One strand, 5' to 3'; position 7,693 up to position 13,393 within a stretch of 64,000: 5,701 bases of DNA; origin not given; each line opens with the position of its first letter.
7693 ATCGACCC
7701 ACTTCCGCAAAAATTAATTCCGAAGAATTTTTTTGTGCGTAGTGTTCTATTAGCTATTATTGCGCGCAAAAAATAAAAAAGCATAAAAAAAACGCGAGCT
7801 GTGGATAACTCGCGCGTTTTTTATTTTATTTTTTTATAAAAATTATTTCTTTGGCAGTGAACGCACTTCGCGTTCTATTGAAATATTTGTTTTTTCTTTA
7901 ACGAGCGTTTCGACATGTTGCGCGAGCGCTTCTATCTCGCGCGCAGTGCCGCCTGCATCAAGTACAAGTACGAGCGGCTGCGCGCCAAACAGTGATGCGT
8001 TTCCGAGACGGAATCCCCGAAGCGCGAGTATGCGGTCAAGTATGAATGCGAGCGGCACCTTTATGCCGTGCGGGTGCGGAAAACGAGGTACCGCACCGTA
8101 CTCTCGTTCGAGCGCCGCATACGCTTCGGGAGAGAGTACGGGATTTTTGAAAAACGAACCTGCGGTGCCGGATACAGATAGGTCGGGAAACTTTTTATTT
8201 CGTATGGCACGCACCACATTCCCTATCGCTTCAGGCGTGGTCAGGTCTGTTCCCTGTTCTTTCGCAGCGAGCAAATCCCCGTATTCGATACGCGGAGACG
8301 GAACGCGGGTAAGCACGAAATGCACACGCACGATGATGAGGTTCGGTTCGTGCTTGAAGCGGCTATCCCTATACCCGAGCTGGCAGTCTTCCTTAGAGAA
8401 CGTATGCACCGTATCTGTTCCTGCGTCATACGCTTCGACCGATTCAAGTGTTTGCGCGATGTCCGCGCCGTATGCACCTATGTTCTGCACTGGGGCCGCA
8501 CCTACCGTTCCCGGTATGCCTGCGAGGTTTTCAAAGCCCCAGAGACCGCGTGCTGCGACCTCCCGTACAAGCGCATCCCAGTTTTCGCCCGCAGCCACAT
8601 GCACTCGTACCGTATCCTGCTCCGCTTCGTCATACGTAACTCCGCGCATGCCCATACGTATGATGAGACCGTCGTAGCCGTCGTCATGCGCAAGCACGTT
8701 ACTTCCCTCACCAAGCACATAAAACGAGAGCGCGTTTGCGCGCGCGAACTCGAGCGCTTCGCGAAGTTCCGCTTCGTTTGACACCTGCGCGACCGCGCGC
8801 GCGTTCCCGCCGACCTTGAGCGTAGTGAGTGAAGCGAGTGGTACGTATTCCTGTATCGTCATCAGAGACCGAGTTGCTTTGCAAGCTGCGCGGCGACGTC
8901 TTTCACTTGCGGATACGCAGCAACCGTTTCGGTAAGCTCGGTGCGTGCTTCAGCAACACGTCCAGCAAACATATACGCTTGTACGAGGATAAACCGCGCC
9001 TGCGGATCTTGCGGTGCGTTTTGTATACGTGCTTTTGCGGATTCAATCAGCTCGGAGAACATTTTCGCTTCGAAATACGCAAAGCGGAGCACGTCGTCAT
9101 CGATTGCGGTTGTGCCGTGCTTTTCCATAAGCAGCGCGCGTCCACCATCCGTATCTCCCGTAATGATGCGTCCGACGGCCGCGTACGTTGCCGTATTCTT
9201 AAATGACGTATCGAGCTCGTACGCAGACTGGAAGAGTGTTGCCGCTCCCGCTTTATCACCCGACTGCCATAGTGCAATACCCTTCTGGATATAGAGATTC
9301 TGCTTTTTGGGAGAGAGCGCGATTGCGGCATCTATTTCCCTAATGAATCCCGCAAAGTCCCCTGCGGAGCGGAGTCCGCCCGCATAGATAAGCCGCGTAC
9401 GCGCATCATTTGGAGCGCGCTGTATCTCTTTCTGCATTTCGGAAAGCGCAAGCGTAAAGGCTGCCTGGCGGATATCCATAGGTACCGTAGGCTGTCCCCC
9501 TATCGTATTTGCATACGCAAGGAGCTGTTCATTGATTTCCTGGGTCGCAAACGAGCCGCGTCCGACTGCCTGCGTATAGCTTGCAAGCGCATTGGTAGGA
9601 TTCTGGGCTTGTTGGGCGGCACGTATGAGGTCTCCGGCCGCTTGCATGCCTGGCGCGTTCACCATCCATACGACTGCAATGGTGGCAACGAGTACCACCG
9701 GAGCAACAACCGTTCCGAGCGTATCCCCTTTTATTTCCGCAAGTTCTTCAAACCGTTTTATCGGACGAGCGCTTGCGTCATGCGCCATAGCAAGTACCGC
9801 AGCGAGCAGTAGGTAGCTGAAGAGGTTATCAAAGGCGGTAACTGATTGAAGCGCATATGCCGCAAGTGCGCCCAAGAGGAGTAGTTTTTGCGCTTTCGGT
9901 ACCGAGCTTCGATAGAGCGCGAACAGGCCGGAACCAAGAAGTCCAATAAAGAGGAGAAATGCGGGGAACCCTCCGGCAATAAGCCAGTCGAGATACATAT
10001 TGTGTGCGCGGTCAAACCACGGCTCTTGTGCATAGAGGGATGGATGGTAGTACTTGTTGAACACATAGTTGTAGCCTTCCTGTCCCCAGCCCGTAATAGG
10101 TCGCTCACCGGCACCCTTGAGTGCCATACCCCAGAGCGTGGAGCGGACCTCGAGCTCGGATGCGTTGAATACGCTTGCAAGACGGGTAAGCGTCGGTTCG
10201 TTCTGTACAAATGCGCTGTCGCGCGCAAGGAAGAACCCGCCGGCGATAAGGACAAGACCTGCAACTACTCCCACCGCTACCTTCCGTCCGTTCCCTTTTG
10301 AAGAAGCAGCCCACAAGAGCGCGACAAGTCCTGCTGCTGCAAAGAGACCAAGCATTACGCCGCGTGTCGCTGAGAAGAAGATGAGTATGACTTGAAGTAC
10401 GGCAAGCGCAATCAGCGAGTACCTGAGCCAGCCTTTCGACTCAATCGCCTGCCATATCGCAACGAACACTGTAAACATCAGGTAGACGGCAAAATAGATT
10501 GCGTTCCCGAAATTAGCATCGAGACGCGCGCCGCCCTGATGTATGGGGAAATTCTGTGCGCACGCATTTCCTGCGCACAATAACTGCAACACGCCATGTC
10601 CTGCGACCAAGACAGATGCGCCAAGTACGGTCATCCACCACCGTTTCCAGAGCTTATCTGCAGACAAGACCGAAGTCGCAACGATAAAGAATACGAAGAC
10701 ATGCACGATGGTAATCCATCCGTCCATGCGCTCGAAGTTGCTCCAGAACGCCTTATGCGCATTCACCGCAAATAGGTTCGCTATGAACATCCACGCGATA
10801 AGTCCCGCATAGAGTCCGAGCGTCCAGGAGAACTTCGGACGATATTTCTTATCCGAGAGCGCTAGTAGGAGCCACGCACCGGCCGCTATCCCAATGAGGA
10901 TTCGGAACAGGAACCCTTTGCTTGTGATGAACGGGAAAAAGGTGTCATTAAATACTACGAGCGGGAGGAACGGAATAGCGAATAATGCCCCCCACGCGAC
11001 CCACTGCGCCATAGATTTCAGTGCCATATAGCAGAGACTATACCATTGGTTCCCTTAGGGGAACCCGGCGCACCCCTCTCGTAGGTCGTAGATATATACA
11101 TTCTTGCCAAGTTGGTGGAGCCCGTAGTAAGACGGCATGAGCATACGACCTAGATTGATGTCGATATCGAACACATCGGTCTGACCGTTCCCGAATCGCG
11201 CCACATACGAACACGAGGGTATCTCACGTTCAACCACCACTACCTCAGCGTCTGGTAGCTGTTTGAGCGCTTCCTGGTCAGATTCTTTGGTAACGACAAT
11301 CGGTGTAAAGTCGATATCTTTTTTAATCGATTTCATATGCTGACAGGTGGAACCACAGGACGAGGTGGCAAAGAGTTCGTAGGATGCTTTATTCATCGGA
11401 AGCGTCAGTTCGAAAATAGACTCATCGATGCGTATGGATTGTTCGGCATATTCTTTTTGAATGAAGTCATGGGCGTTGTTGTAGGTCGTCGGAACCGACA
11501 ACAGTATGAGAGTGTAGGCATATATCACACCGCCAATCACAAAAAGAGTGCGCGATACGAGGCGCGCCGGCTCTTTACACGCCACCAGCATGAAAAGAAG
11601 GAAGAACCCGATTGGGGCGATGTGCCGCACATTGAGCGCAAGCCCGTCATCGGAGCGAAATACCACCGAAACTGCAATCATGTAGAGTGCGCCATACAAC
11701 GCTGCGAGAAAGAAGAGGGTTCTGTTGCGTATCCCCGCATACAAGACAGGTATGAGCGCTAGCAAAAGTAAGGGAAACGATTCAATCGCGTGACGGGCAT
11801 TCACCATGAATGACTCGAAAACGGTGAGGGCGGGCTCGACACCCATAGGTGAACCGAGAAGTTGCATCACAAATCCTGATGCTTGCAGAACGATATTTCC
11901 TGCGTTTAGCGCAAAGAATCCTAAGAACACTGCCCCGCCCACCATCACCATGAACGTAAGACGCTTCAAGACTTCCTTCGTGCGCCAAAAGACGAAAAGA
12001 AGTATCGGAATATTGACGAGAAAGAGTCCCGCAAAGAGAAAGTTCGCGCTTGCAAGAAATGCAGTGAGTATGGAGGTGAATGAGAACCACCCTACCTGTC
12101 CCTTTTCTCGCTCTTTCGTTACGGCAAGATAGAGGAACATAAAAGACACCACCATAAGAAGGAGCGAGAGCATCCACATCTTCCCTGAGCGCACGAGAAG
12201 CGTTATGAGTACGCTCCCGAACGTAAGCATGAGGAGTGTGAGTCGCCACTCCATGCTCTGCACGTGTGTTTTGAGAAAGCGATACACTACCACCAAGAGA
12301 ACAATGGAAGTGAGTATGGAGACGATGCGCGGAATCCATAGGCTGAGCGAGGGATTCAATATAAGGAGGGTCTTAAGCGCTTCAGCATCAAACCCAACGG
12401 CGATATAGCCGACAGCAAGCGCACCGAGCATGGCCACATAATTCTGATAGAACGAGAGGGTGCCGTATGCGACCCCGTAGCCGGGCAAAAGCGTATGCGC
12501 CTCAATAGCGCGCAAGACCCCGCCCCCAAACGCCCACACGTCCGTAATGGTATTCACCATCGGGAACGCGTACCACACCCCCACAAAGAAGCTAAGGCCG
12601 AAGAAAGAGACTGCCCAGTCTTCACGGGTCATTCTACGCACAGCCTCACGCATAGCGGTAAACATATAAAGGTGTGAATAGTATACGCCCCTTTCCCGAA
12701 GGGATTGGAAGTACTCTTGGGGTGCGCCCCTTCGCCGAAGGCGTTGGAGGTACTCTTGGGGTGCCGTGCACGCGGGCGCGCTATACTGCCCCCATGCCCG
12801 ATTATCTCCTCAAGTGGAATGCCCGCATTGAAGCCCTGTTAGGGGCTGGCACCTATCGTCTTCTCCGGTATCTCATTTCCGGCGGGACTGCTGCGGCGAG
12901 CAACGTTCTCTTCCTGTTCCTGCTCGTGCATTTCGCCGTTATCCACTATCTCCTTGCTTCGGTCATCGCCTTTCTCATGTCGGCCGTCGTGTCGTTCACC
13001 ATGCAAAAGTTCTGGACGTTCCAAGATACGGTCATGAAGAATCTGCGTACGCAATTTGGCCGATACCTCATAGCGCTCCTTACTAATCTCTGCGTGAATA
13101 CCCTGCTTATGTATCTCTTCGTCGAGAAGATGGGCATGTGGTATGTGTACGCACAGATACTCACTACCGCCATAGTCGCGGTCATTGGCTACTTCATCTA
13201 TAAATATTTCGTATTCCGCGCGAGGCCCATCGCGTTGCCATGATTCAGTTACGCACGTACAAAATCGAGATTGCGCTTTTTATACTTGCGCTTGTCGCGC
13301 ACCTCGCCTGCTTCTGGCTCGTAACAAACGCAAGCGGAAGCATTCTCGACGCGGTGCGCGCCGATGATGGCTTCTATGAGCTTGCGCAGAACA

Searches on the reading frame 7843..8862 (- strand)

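Call 23: search_protein_families(library=pfam, proteins=[window:7843-8862:-], max_evalue=0.001)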
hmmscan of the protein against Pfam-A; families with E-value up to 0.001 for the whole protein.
window:7843-8862:- (339 aa): 2 families
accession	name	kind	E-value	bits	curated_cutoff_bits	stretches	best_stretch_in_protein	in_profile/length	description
PF01565.28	FAD_binding_4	-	3.9e-26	91.8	26.4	1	22-154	2-137/139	FAD binding domain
PF02873.21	MurB_C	-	1.1e-13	51.6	27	1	215-335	4-98/99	UDP-N-acetylenolpyruvoylglucosamine reductase, C-terminal domain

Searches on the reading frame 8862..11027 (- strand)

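Call 18: search_protein_families(library=pfam, proteins=[window:8862-11027:-], max_evalue=0.001)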
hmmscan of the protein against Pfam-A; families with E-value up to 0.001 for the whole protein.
window:8862-11027:- (721 aa): 7 families
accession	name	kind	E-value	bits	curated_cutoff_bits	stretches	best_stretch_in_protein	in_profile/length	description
PF04932.20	Wzy_C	-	1e-18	68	31.7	1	208-361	2-149/149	O-Antigen ligase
PF13428.12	TPR_14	-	1.8e-07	31.6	23.5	0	675-717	1-43/44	Tetratricopeptide repeat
PF14561.12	TPR_20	-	6e-06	26.9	25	1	661-713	8-60/90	Tetratricopeptide repeat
PF13432.12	TPR_16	-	1e-05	26.3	32.7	0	667-707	27-63/65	Tetratricopeptide repeat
PF14559.12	TPR_19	-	2.6e-05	24.9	25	1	668-714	18-64/68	Tetratricopeptide repeat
PF07719.23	TPR_2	-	0.00014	22.2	27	0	578-606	3-31/34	Tetratricopeptide repeat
PF13371.12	TPR_9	-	0.00097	19.5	35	0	647-712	1-66/73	Tetratricopeptide repeat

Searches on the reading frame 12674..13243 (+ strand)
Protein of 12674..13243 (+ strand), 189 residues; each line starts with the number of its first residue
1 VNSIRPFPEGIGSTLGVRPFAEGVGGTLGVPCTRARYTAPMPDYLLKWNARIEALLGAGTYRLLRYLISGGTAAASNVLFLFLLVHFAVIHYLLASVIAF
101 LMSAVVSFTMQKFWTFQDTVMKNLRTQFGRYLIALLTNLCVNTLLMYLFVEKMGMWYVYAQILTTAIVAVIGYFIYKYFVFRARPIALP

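Call 23: search_protein_families(library=pfam, proteins=[window:12674-13243:+], max_evalue=0.001)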
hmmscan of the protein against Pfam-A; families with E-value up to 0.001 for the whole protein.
window:12674-13243:+ (189 aa): 1 family
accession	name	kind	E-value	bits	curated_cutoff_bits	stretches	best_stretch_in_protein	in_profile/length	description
PF04138.20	GtrA_DPMS_TM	-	9.3e-22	77.9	26.1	1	65-181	1-117/117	GtrA/DPMS, transmembrane domain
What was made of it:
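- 12674..13243 (+): GtrA-family small membrane protein. Candidate flippase partner of the GT2; membership in the system is inferred. PF04138 E 9.3e-22 (call 23).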
